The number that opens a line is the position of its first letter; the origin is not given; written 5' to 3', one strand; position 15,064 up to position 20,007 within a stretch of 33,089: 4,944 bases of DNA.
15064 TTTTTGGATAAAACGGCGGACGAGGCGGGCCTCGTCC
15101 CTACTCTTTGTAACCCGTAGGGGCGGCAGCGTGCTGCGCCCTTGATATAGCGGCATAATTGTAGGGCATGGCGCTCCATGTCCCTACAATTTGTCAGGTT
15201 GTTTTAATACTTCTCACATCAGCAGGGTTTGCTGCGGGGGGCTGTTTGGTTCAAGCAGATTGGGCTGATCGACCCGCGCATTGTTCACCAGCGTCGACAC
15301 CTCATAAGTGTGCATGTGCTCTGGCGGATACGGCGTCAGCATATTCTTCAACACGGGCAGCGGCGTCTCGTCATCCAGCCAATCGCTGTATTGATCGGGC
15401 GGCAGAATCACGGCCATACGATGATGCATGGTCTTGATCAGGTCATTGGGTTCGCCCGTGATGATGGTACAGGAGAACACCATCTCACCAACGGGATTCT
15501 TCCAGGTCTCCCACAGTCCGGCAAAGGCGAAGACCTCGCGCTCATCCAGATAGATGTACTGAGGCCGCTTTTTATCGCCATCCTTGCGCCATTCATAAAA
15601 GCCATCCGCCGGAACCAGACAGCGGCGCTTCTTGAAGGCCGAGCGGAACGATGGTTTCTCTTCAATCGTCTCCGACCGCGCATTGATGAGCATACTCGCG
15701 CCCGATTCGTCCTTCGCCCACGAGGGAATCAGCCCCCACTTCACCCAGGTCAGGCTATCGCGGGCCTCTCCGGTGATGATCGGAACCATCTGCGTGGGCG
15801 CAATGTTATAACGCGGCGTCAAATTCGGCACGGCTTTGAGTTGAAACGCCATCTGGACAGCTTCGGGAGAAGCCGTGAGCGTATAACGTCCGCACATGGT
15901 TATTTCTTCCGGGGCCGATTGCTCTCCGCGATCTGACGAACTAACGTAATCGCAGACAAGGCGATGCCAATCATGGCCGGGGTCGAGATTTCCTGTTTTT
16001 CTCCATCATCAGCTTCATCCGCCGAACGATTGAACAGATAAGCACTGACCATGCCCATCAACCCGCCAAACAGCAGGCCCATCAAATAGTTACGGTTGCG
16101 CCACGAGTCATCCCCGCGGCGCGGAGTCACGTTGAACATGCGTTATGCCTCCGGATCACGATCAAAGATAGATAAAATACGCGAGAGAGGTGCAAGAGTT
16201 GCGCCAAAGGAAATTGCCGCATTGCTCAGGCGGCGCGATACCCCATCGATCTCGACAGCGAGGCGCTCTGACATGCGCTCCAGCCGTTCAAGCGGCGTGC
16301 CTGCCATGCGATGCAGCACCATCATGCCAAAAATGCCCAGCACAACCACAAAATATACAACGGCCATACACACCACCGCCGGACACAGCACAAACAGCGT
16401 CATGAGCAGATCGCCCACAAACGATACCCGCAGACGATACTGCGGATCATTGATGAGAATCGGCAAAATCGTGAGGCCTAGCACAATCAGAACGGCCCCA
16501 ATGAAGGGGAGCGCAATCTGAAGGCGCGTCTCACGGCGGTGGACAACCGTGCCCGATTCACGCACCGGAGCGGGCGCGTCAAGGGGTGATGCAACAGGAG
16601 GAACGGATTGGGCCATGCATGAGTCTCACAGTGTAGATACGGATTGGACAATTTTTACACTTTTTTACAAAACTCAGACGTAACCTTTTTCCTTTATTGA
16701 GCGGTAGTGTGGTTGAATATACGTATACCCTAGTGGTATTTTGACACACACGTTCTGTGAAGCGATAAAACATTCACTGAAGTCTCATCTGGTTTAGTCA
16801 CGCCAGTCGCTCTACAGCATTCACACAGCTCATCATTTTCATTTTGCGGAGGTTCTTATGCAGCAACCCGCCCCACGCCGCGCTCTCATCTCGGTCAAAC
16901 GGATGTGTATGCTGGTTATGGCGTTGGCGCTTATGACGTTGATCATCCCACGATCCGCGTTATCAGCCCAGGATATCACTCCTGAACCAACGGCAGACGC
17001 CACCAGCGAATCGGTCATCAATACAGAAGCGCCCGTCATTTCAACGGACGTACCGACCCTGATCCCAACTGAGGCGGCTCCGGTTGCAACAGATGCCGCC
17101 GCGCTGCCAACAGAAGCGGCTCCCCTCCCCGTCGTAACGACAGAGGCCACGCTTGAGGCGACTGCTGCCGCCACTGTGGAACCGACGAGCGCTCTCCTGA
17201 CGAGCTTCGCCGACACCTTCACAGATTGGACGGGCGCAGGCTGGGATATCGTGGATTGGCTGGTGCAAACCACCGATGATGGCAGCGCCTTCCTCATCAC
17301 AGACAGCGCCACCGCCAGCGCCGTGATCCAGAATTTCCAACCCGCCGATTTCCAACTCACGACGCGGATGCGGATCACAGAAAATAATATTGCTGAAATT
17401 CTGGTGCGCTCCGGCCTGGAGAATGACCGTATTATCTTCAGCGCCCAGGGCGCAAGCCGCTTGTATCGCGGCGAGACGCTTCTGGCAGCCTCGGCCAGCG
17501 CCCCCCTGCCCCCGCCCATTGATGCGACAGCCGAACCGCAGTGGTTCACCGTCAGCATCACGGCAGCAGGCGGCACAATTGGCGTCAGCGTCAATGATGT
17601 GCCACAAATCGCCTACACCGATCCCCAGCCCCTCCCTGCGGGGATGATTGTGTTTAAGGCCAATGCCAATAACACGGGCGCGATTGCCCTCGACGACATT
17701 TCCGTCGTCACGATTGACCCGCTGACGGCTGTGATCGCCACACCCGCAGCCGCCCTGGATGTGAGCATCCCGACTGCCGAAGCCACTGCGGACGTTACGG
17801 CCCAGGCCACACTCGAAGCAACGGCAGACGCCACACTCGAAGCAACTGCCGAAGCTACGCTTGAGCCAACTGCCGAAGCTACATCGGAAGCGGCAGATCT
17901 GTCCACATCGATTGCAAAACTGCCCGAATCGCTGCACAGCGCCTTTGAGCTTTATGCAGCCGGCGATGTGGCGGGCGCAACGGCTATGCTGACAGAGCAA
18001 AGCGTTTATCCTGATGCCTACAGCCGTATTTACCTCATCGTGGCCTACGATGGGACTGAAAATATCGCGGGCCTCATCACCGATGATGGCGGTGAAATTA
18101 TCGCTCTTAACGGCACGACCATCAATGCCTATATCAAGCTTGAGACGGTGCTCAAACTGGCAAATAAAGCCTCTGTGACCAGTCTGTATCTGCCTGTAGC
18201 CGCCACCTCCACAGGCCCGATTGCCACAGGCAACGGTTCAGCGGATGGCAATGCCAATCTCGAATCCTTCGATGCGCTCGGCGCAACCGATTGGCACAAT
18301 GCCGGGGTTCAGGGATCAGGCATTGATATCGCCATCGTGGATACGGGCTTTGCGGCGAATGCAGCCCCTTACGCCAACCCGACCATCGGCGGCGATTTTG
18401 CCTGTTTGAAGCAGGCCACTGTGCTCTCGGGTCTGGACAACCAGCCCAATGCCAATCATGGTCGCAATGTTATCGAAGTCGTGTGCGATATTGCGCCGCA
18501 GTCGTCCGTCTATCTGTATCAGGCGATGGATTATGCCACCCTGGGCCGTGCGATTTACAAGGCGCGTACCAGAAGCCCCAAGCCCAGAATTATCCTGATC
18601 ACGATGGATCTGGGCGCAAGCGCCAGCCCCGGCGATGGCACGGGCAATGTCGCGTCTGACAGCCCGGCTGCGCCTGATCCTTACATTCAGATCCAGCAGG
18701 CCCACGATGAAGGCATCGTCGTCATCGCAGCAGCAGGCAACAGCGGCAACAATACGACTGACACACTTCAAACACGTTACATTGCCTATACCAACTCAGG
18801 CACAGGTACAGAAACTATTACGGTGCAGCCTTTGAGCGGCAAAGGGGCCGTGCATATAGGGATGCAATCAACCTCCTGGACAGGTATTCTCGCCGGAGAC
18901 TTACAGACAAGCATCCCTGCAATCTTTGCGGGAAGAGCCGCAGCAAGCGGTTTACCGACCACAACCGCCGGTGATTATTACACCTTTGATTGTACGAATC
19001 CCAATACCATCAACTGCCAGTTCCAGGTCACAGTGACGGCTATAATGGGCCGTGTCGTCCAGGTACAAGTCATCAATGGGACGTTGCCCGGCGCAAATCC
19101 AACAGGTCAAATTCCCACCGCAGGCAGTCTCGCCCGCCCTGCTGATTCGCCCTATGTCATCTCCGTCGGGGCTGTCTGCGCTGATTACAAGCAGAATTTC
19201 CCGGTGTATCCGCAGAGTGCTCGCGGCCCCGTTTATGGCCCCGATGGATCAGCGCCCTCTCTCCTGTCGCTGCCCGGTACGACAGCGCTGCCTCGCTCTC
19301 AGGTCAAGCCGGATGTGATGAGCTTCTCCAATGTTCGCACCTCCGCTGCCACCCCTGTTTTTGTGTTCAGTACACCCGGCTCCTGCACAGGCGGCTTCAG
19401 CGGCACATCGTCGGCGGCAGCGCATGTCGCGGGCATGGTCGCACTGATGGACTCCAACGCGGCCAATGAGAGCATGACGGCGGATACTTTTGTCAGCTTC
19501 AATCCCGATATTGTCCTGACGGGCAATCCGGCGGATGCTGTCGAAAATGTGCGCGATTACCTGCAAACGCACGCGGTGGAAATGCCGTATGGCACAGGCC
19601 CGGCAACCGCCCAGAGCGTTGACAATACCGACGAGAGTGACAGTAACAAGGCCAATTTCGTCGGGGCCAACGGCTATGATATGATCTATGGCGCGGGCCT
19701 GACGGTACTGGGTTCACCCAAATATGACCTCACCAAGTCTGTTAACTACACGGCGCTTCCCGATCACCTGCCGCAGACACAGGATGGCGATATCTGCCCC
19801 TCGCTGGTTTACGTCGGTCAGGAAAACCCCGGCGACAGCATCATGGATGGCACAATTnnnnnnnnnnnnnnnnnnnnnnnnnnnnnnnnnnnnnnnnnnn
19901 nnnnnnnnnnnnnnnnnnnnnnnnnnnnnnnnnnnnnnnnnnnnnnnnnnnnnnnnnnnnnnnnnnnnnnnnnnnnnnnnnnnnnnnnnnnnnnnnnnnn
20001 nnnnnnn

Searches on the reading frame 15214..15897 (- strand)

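Call 17: search_protein_families(library=pfam, proteins=[window:15214-15897:-], max_evalue=0.01)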
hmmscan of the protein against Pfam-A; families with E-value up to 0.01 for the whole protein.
window:15214-15897:- (227 aa): 1 family
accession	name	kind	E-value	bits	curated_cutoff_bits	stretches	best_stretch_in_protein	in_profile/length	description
PF02586.19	SRAP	-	1.7e-76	257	27.1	1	1-206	1-213/214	SOS response associated peptidase (SRAP)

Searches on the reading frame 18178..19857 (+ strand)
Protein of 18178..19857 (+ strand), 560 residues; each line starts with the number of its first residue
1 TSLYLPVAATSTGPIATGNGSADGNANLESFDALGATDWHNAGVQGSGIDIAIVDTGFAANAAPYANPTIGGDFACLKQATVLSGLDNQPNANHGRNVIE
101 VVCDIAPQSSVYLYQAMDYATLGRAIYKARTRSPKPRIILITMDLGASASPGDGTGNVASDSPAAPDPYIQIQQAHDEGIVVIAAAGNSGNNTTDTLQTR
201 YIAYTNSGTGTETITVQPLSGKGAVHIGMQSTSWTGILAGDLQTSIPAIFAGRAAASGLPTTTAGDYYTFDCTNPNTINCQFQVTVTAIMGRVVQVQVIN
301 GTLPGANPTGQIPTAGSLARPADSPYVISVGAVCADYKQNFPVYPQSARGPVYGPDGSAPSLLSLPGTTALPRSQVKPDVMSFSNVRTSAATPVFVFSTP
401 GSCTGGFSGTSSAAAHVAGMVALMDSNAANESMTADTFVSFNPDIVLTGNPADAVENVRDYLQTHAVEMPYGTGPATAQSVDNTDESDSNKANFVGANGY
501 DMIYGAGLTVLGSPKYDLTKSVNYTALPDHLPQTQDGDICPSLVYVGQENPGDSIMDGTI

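Call 43: search_solved_structures(query=window:18178-19857:+, max_evalue=0.01)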
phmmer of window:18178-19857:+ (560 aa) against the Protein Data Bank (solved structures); distinct sequences matched with E-value up to 0.01: 1.
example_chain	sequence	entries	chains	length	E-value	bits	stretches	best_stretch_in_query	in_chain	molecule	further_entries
7y6m_C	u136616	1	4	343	0.00053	22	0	28-207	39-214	Intracellular serine protease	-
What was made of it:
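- Tried and rejected: The subtilase region had one weak hit (call 43).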
